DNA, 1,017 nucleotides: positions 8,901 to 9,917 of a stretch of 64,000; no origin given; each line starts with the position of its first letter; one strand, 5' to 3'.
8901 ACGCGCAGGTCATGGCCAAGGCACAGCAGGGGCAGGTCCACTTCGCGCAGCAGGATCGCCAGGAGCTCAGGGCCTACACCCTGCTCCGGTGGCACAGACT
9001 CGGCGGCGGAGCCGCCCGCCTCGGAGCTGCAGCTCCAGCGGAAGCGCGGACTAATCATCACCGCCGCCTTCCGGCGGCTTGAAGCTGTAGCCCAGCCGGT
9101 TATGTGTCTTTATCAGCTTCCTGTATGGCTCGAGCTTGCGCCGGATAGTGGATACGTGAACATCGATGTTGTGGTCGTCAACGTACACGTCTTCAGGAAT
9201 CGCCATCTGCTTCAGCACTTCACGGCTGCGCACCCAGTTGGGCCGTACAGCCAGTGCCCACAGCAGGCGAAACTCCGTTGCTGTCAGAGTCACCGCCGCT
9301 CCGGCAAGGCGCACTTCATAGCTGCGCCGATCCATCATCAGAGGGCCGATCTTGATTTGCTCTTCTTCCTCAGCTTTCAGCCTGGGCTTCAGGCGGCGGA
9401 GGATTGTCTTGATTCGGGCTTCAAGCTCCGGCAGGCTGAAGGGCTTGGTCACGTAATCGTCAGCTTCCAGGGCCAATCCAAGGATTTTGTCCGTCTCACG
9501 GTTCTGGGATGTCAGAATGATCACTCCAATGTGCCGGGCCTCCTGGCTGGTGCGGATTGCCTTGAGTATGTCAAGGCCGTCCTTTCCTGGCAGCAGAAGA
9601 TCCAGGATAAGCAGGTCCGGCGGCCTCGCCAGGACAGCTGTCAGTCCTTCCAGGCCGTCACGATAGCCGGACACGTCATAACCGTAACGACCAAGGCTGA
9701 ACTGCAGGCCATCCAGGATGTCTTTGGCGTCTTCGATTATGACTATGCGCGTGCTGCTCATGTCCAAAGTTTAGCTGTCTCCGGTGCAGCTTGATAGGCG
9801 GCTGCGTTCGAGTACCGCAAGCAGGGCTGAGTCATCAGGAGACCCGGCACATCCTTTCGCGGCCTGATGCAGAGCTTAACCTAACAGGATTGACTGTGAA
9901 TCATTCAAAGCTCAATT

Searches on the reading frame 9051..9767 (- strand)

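Call 13: search_protein_families(library=pfam, proteins=[window:9051-9767:-], max_evalue=0.0001)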
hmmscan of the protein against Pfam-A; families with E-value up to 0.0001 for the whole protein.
window:9051-9767:- (238 aa): 2 families
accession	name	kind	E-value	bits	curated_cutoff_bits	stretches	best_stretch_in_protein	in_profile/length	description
PF00072.30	Response_reg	-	7.9e-23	81.2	30.2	1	8-120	1-111/111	Response regulator receiver domain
PF00486.34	Trans_reg_C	-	2.1e-17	63.4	26.2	1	157-229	2-77/77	Transcriptional regulatory protein, C terminal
